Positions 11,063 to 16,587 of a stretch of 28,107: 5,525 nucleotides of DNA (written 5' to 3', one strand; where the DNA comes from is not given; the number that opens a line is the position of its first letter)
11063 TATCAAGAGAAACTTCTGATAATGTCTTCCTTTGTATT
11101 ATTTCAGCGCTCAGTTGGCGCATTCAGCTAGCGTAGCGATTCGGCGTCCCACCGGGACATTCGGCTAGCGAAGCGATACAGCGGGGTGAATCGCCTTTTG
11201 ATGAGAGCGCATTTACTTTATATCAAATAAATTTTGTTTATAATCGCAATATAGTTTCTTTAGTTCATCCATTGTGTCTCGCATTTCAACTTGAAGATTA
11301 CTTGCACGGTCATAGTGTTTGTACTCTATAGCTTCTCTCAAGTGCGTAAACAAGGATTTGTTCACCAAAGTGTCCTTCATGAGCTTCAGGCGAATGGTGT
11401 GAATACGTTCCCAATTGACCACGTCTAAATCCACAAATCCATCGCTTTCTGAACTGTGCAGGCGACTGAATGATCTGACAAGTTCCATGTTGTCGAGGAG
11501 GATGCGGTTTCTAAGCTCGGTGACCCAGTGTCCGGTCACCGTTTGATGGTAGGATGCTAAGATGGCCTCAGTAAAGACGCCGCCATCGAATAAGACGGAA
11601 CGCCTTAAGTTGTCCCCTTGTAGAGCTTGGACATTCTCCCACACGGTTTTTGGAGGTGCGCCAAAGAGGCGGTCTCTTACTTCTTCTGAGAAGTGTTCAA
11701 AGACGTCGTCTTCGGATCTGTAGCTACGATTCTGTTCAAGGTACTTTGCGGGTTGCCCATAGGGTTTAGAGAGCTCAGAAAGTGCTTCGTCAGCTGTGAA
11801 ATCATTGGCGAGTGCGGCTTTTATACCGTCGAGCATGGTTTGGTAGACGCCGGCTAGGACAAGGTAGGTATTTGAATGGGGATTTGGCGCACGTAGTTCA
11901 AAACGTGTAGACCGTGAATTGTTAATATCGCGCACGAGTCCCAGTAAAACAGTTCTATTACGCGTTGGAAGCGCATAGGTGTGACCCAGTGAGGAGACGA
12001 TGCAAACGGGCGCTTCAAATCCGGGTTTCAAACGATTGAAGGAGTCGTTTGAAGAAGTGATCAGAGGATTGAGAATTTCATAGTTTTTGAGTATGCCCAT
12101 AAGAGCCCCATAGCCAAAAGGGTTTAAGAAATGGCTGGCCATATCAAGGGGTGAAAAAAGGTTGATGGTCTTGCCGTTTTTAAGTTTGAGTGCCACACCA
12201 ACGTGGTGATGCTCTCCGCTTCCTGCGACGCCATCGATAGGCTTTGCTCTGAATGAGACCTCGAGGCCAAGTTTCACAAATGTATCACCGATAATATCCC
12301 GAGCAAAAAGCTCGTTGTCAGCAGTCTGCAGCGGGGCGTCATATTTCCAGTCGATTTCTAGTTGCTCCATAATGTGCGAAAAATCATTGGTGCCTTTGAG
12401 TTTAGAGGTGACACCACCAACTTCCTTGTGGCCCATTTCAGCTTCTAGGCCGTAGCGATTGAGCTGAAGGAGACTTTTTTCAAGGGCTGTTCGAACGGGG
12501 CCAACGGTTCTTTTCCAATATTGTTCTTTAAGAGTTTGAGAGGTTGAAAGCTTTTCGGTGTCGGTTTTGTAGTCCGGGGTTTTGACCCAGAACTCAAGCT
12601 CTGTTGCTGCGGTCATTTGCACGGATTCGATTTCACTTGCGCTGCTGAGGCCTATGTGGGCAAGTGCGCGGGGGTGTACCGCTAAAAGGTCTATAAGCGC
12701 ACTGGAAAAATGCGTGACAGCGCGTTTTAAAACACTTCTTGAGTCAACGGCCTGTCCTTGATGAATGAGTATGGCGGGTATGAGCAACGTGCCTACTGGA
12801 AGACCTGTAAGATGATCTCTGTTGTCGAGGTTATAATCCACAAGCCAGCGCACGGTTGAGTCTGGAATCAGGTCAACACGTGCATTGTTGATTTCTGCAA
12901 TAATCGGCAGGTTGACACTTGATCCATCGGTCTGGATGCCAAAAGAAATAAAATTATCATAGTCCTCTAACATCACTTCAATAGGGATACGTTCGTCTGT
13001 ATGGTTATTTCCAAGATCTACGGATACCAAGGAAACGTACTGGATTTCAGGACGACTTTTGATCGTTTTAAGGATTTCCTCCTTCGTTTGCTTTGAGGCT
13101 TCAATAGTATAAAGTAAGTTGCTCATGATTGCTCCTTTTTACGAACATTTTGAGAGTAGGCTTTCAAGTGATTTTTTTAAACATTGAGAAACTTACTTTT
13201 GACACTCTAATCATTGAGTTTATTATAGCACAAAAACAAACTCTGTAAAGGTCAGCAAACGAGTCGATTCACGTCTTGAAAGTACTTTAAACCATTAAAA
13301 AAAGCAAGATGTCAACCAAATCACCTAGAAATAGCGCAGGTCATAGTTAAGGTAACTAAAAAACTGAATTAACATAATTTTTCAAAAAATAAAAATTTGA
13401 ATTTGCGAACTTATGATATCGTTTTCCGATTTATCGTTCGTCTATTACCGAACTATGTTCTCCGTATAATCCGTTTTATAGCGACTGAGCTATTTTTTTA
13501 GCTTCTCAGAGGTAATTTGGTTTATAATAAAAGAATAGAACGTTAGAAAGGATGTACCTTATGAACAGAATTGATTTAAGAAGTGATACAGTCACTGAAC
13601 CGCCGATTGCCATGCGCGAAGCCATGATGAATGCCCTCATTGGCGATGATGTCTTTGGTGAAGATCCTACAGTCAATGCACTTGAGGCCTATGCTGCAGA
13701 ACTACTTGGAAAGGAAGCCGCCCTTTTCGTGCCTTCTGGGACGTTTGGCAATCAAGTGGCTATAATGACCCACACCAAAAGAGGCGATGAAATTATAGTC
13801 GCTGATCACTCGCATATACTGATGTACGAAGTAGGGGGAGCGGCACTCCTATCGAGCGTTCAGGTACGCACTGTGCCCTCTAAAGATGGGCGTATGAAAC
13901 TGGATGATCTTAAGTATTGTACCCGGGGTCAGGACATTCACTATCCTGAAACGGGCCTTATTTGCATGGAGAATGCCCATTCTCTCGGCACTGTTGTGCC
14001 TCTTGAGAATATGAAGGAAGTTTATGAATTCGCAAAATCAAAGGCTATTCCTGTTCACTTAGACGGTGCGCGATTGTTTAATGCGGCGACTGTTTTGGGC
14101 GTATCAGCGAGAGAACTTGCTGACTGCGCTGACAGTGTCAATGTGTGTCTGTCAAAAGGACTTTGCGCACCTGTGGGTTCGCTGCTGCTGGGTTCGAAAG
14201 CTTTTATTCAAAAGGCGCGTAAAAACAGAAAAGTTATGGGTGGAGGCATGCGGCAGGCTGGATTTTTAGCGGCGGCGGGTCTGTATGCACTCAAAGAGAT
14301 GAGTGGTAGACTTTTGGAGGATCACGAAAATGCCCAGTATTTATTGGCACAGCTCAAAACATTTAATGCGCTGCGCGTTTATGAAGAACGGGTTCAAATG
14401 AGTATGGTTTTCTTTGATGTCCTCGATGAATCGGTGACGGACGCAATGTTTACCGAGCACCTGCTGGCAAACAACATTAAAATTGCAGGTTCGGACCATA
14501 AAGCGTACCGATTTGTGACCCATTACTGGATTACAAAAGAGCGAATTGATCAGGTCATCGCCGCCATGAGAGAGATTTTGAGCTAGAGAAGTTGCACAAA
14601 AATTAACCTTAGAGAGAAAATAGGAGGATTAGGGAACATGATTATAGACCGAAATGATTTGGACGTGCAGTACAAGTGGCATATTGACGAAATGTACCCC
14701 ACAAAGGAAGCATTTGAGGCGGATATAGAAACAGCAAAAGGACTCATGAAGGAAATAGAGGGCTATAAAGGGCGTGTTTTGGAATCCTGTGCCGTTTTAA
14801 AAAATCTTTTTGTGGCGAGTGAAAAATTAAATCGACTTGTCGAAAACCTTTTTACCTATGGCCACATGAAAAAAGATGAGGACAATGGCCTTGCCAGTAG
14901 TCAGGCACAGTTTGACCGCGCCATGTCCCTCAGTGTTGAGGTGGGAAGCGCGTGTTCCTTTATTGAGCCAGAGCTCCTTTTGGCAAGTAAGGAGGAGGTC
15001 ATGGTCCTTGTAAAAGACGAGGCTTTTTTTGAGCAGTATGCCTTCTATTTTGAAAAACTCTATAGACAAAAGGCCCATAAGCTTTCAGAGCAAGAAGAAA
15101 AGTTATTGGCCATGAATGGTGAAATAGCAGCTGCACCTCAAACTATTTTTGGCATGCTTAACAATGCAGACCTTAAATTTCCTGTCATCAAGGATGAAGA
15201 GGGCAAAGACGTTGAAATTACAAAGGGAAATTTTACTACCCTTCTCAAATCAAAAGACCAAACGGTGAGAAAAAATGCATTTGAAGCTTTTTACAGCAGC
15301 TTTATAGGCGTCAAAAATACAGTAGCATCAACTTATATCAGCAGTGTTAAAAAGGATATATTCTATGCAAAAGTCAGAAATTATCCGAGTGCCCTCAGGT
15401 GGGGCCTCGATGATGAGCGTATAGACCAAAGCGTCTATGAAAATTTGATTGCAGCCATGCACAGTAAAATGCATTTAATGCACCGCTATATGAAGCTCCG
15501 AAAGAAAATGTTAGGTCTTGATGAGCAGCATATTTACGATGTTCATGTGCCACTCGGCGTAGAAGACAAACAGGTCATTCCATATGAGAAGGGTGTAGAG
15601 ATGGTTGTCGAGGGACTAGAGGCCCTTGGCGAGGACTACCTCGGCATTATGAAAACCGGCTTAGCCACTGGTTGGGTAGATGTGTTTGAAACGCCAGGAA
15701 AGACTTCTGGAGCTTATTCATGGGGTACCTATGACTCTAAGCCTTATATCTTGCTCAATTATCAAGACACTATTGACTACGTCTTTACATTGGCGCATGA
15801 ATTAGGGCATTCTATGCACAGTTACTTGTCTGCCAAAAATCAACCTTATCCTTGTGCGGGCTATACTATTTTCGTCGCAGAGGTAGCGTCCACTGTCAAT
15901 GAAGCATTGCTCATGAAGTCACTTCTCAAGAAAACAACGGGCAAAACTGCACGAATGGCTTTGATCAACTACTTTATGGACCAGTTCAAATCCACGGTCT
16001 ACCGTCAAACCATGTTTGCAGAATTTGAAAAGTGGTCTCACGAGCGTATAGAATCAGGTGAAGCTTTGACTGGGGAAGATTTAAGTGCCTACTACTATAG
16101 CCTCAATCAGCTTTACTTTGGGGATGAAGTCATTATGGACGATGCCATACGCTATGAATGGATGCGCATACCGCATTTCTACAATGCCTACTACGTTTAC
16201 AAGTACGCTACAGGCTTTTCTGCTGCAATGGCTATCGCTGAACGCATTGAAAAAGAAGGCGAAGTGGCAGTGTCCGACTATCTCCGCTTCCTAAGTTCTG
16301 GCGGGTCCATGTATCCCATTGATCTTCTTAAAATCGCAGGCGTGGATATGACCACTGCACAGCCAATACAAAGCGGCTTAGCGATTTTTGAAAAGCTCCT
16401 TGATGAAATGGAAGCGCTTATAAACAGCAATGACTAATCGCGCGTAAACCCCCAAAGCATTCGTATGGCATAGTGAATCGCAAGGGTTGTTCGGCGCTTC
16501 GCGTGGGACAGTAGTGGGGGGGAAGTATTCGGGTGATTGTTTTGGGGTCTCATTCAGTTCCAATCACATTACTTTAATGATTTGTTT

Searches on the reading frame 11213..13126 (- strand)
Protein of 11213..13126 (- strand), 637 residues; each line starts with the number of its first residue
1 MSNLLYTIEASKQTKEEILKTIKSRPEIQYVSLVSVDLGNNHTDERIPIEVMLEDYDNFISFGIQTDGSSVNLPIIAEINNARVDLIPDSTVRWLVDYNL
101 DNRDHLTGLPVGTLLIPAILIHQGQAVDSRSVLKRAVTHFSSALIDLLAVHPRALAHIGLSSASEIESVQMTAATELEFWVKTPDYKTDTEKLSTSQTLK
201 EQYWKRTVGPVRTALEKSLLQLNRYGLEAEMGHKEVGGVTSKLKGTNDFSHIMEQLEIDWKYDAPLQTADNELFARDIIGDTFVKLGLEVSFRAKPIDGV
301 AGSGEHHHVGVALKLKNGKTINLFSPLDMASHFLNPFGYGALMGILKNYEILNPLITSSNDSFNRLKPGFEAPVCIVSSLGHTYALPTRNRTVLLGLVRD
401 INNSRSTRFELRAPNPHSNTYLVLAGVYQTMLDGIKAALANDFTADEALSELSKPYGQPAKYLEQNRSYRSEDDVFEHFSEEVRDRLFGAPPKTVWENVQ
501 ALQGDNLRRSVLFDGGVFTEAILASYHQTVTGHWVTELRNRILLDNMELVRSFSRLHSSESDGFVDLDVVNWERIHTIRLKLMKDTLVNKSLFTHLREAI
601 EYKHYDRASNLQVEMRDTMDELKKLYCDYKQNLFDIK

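Call 14: search_protein_families(library=pfam, proteins=[window:11213-13126:-])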
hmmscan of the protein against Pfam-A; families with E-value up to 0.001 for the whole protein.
window:11213-13126:- (637 aa): 1 family
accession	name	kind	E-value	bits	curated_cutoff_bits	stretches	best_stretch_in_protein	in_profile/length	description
PF00120.29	Gln-synt_C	-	3.9e-32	112.1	24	1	151-453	3-282/344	Glutamine synthetase, catalytic domain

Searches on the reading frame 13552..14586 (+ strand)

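Call 14: search_protein_families(library=pfam, proteins=[window:13552-14586:+])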
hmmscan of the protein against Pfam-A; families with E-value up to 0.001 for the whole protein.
window:13552-14586:+ (344 aa): 4 families
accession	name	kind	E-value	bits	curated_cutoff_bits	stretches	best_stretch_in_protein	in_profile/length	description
PF01212.27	Beta_elim_lyase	-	6.4e-104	347.7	27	1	8-289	1-286/288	Beta-eliminating lyase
PF00155.27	Aminotran_1_2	-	2.3e-11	43.9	19.7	1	15-307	17-324/361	Aminotransferase class I and II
PF01041.23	DegT_DnrJ_EryC1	-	5.7e-06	26.2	19.8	0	25-88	10-74/360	DegT/DnrJ/EryC1/StrS aminotransferase family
PF01053.26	Cys_Met_Meta_PP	-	6.2e-05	22.2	27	1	38-171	51-173/381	Cys/Met metabolism PLP-dependent enzyme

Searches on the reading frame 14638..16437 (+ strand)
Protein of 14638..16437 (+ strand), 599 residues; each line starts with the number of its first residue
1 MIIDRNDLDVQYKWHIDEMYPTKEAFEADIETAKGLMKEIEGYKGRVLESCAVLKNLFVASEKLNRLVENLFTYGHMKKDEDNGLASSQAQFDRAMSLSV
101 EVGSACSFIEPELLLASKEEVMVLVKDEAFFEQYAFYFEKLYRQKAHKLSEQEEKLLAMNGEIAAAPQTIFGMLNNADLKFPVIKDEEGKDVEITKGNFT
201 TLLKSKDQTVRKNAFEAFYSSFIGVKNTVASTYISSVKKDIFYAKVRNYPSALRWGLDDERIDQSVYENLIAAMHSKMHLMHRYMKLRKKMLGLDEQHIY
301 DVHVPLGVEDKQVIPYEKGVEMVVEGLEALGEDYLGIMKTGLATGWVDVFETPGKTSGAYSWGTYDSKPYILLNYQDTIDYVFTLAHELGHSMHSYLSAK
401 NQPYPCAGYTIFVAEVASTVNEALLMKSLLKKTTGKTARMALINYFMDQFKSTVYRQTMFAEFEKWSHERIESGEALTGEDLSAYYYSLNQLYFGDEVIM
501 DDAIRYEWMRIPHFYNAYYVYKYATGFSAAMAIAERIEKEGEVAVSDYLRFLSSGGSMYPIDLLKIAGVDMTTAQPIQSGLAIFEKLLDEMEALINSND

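Call 14: search_protein_families(library=pfam, proteins=[window:14638-16437:+])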
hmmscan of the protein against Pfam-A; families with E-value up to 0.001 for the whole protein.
window:14638-16437:+ (599 aa): 2 families
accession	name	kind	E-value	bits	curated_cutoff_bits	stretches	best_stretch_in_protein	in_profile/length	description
PF01432.26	Peptidase_M3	-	3.5e-77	261.1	27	1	202-581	2-455/457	Peptidase family M3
PF08439.15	Peptidase_M3_N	-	7.8e-20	71.3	25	1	112-181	1-70/70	Oligopeptidase F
